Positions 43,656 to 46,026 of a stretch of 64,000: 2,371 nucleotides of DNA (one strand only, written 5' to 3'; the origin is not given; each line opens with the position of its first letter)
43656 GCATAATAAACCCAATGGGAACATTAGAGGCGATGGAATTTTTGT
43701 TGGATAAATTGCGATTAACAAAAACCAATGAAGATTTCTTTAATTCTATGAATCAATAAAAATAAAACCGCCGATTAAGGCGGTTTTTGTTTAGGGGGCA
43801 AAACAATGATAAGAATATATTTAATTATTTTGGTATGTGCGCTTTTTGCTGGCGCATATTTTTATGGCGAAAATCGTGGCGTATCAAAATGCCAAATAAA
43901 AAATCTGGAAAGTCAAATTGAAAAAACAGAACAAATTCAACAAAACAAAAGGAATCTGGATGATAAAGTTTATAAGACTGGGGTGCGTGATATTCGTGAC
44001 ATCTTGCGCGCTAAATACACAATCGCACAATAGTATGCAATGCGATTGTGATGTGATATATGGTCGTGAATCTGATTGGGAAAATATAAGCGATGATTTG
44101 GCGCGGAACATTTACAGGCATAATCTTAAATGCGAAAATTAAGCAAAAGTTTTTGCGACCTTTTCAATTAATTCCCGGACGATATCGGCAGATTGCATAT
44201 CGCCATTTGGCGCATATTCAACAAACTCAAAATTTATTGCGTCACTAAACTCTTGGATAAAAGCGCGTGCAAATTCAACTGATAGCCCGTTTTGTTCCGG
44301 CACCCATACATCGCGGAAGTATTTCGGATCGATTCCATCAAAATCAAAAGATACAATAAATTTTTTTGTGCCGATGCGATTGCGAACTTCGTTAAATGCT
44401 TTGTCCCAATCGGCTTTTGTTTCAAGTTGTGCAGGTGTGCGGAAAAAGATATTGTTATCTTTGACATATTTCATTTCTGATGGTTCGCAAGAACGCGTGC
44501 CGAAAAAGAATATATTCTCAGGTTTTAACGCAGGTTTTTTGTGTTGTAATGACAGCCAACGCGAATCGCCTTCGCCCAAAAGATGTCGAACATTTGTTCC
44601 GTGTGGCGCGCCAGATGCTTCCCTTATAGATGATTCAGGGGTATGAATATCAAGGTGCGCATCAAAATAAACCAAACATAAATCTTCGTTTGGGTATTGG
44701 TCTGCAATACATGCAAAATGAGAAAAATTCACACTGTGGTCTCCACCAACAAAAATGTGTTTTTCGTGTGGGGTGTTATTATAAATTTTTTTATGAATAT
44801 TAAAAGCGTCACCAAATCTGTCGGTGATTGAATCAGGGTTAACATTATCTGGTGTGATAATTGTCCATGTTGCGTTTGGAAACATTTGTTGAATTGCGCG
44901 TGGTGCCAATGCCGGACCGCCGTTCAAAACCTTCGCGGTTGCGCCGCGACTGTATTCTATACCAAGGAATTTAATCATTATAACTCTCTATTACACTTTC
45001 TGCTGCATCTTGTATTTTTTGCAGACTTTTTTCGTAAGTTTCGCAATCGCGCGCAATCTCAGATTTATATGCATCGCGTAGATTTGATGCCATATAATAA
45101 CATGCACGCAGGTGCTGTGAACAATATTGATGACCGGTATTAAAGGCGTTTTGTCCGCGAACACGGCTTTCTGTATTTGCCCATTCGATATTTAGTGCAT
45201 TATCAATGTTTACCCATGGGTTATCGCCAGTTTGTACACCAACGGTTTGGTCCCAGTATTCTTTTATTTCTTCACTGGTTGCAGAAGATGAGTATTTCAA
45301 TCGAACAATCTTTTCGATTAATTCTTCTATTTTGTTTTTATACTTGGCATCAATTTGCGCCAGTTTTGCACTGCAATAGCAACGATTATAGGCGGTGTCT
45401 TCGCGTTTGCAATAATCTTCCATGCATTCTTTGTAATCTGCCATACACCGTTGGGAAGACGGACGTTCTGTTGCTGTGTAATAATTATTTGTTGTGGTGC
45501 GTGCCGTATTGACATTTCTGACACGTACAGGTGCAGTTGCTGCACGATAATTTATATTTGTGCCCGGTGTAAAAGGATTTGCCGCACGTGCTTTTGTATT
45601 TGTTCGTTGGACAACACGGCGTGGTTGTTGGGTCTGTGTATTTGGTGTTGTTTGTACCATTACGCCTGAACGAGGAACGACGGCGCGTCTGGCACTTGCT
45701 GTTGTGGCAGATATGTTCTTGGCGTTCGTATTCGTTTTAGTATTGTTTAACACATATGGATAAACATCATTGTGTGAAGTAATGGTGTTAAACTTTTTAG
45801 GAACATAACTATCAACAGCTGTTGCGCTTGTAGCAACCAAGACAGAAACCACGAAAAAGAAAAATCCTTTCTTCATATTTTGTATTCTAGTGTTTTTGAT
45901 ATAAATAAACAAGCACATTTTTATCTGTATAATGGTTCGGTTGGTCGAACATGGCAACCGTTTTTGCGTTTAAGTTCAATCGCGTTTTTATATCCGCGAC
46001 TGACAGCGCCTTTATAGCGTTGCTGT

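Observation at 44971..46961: Fourth CMDxFC-family member adjacent to a secreted GH108-type muramidase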

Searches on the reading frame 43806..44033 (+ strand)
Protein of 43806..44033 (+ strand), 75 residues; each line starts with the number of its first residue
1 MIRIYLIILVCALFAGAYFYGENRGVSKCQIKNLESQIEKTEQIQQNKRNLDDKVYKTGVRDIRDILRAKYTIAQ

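Call 4: search_protein_families(library=pfam, proteins=[window:43806-44033:+], max_evalue=1)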
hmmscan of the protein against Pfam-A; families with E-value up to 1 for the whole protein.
window:43806-44033:+ (75 aa): 1 family
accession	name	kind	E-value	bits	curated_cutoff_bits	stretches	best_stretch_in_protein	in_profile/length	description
PF14991.11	MLANA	-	0.024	15.3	27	1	2-64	28-90/117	Protein melan-A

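Call 72: search_protein_families(library=phrogs, proteins=[window:43806-44033:+], max_evalue=0.01)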
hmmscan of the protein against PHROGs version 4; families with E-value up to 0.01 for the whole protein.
window:43806-44033:+ (75 aa): 6 families
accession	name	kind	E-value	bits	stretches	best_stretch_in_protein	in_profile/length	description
phrog_1026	-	lysis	1e-06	29.9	1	4-72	11-82/85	Rz-like spanin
phrog_12535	-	unknown function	0.0018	19.4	1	4-55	10-59/93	-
phrog_25931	-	unknown function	0.0025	18.9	1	6-54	21-69/126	-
phrog_1327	-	lysis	0.0032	18.3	1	3-53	7-58/158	Rz-like spanin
phrog_6197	-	lysis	0.0064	17.6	1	4-54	8-58/167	Rz-like spanin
phrog_739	-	lysis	0.0066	17.7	1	4-52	8-51/122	Rz-like spanin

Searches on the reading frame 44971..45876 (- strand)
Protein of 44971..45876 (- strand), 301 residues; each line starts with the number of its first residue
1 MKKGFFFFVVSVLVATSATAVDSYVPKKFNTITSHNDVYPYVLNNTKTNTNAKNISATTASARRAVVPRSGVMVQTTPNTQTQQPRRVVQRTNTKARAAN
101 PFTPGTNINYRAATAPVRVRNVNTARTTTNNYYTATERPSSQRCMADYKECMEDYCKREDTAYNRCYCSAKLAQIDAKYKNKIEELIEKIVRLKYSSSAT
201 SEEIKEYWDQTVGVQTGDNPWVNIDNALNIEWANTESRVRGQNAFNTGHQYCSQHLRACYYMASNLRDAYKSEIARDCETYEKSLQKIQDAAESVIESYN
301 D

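Call 4: search_protein_families(library=pfam, proteins=[window:44971-45876:-], max_evalue=1)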
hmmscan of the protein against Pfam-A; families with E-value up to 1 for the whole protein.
window:44971-45876:- (301 aa): 3 families
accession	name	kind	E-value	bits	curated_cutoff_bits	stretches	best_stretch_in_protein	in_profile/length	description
PF03037.21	KMP11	-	0.048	14.9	28.3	1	168-210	8-50/90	Kinetoplastid membrane protein 11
PF08535.16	KorB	-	0.088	13.2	22.3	0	250-298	18-64/89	KorB domain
PF20667.3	Sec10_N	-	0.17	12.5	27.4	0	165-211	26-72/118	Exocyst complex component Sec10, N-terminal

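Call 8: search_protein_families(library=ncbifam, proteins=[window:44971-45876:-], max_evalue=1)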
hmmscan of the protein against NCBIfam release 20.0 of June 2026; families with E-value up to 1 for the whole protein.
window:44971-45876:- (301 aa): 2 families
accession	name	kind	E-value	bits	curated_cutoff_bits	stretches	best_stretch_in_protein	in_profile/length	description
NF002355.0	PRK01318.2-2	equivalog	0.079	11.4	891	1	2-93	2-95/602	membrane protein insertase YidC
TIGR02301.1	TIGR02301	hypoth_equivalog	0.41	10.7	42.55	1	215-273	50-109/121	TIGR02301 family protein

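Call 9: find_homologous_proteins(query=window:44971-45876:-)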
Query window:44971-45876:- (301 aa): 817 proteins with E <= 0.001 among 3237 candidates; the best 120 are listed.
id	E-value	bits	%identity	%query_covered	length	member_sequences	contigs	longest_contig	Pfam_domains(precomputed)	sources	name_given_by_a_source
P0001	1.3e-196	669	100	100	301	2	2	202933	-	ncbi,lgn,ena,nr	ncbi:MAG: hypothetical protein IKF41_01515 [Alphaproteobacteria bacterium]|nr:hypothetical protein [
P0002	7.5e-156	535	83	100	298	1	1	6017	-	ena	-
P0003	3.2e-152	523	80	100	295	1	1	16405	-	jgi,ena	-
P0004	6.8e-151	519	77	100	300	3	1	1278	-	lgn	-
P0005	1.1e-149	515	78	100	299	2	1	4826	-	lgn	-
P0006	6.2e-148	509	77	100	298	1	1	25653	-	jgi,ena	-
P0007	2.3e-147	508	76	100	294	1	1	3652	-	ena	-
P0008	1.4e-146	505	76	100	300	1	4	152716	-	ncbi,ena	-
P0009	2.9e-146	504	77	100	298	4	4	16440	-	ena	-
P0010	3.1e-146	504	78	100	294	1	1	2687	-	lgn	-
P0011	3.8e-145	500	75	100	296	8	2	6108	-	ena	-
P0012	5.3e-145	500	76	100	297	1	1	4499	-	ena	-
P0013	3.6e-144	497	75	100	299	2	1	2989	-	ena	-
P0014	4.8e-144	497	76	100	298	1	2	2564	-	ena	-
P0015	9.5e-144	496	77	100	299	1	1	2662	-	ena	-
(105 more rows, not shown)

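Call 17: search_solved_structures(query=window:44971-45876:-, max_evalue=10)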
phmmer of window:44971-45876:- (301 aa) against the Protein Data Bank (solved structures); distinct sequences matched with E-value up to 10: 0.

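Call 19: find_related_loci(query=A1, collection=genome_contigs, flank=8000)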
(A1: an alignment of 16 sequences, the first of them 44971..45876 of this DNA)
Query A1 (301 aa) in genome_contigs; peptide patterns used: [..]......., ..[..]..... (x = any residue, [..] = any of these).
211 stretches matched a pattern; 147 encode a relative of the query (tblastn E <= 1e-3); the best 80 are kept; 80 distinct loci.
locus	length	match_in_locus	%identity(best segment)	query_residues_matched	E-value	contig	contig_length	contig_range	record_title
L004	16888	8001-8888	75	1-301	2e-148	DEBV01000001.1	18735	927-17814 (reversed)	MAG TPA_asm: Alphaproteobacteria bacterium UBA2947 UBA2947_contig_4286, whole genome shotgun sequence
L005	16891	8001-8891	73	1-301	3e-146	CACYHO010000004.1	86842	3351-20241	MAG: uncultured proteobacterium isolate RUG11949 genome assembly, contig: RUG11949_asm_4, whole genome shotgun sequence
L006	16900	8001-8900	76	1-301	9e-145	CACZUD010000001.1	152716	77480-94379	MAG: uncultured proteobacterium isolate RUG12958 genome assembly, contig: RUG12958_asm_1, whole genome shotgun sequence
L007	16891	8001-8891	73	1-299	1e-145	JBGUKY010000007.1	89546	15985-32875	MAG: Candidatus Enterousia sp. isolate ruminal_MAG_27 ruminal_MAG_27_contig_0007, whole genome shotgun sequence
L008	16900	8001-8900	72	1-301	5e-141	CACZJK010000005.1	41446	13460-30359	MAG: uncultured proteobacterium isolate RUG12675 genome assembly, contig: RUG12675_asm_5, whole genome shotgun sequence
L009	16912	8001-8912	68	1-301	2e-132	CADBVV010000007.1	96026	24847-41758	MAG: uncultured proteobacterium isolate RUG14344 genome assembly, contig: RUG14344_asm_7, whole genome shotgun sequence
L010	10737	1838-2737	67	1-299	9e-132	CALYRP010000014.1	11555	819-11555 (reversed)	MAG: uncultured proteobacterium isolate SRR7188232_bin.62_metaWRAP_v1.3_MAG genome assembly, contig: ERZ9280833.3122, wh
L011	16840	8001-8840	72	25-299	6e-130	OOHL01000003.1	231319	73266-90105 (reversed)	uncultured proteobacterium isolate RUG653 genome assembly, contig: scaffold_136, whole genome shotgun sequence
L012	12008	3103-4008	68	1-301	1e-127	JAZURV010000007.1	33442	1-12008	MAG: Candidatus Enterousia sp. isolate T1900044850_TS20190316.MAGScoT_cleanbin_000038 SGB_3006_k141_1882497, whole genom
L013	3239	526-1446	66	1-299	2e-128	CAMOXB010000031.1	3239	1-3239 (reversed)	MAG: uncultured proteobacterium isolate SRR873609_bin.15_metaWRAP_v1.3_MAG genome assembly, contig: ERZ1756109_1493554,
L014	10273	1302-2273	59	1-301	2e-120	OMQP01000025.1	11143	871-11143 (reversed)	uncultured proteobacterium isolate RUG791 genome assembly, contig: scaffold_7604, whole genome shotgun sequence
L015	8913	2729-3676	59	1-299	1e-116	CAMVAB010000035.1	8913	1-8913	MAG TPA_asm: uncultured proteobacterium isolate SRR8387716_bin.61_metaWRAP_v1.3_MAG genome assembly, contig: ERZ14209542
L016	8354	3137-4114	61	1-301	5e-115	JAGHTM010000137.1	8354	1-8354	MAG: Candidatus Enterousia merdequi isolate E3_MB2_90 c_000000940269, whole genome shotgun sequence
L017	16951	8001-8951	56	1-299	1e-114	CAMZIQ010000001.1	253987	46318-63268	MAG TPA_asm: uncultured proteobacterium isolate SRR10912534_bin.71_metaWRAP_v1.3_MAG genome assembly, contig: ERZ1421001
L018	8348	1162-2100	59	1-301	1e-113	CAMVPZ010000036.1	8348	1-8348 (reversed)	MAG TPA_asm: uncultured proteobacterium isolate SRR8387715_bin.114_metaWRAP_v1.3_MAG genome assembly, contig: ERZ1420954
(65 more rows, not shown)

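Call 64: predict_structure(alignment_id=A4)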
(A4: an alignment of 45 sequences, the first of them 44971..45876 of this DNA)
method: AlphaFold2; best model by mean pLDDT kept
length: 301 residues; sequences in the alignment: 45
mean_pLDDT: 67.3   pTM: 0.51
mean pLDDT of the five models: 67.3, 66.7, 66.1, 65.9, 61.5
residues with pLDDT >= 90: 82; 70-90: 46; 50-70: 68; < 50: 105
segments of 3 or more residues with pLDDT < 50: 16-24, 29-31, 43-58, 60-68, 70-80, 94-103, 105-111, 114-121, 125-127, 129-132, 212-228
pLDDT, mean of each block of 10 residues (from residue 1): 60 52 48 51 46 44 48 44 52 46 48 48 49 66 97 93 90 92 87 70 59 45 46 83 96 94 96 96 88 84 73
secondary structure, 60 per line:
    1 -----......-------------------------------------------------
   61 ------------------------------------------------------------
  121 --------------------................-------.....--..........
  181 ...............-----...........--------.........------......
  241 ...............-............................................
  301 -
elements in order: H6-11 H141-156 H164-168 H171-195 H201-211 H220-228 H235-255 H257-300

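Call 68: fold_search(model_id=the predicted structure, library=pdb)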
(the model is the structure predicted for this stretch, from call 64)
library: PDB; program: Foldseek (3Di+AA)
matches with E <= 10: 168; with E <= 0.001: 0
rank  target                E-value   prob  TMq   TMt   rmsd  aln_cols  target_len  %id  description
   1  8auw_D                2.8e-01  0.41  0.18  0.27  10.0       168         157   12  Cryo-EM structure of human BIRC6 in complex with SMAC. (released 2023-02-15)
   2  6jx6_A                4.3e-01  0.51  0.21  0.34   9.2       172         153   11  Tetrameric form of Smac (released 2019-12-04)
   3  5m4y_A                8.0e-01  0.07  0.10  0.16  26.5       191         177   12  Crystal structure of the Sec3/Sso2 complex at 2.20 angstrom resolution (released 2017-02-08)
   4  1g73_A                8.8e-01  0.25  0.18  0.29  10.4       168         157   11  CRYSTAL STRUCTURE OF SMAC BOUND TO XIAP-BIR3 DOMAIN (released 2001-01-10)
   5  8auw_C                9.8e-01  0.20  0.18  0.26  10.0       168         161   12  Cryo-EM structure of human BIRC6 in complex with SMAC. (released 2023-02-15)
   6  8e2i_E                1.0e+00  0.21  0.19  0.26   9.3       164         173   12  Cryo-EM structure of BIRC6/Smac (released 2023-02-15)
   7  6z0c_B                1.1e+00  0.09  0.13  0.18  22.9       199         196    6  Structure of in silico modelled artificial Maquette-3 protein (released 2021-03-17)
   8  8eja_A                1.3e+00  0.28  0.16  0.38  13.2       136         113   12  Computational design of potent and selective inhibitors of Bak and Bax (released 2024-03-20)
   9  8s2f_AAA              1.5e+00  0.13  0.17  0.24  12.3       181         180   15  Crystal structure of Borrelia burgdorferi paralogous family 12 outer surface protein BBH37 (released 2025-03-05)
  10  6jx6_D                1.6e+00  0.16  0.18  0.29   9.5       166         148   13  Tetrameric form of Smac (released 2019-12-04)
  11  7sqc_1H               1.6e+00  0.10  0.13  0.20  21.7       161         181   13  Ciliary C1 central pair apparatus isolated from Chlamydomonas reinhardtii (released 2022-04-13)
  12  9uxk_E                1.9e+00  0.11  0.14  0.27  28.2       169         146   10  type II Lamassu, LmuACB from Vibrio cholerae O1 El (released 2026-03-25)
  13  6djl_C                1.9e+00  0.06  0.13  0.15  18.8       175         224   15  Crystal structure of the Rab11 GEF SH3BP5 bound to nucleotide free Rab11A (released 2018-09-26)
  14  7sqc_1F               2.1e+00  0.09  0.14  0.19  27.2       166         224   14  Ciliary C1 central pair apparatus isolated from Chlamydomonas reinhardtii (released 2022-04-13)
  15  4tx5_A                2.2e+00  0.16  0.21  0.30   9.0       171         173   12  Crystal structure of Smac-DIABLO (in space group P65) (released 2015-07-15)
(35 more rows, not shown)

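Call 72: search_protein_families(library=phrogs, proteins=[window:44971-45876:-], max_evalue=0.01)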
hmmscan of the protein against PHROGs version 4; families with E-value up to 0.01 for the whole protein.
window:44971-45876:- (301 aa): 0 families
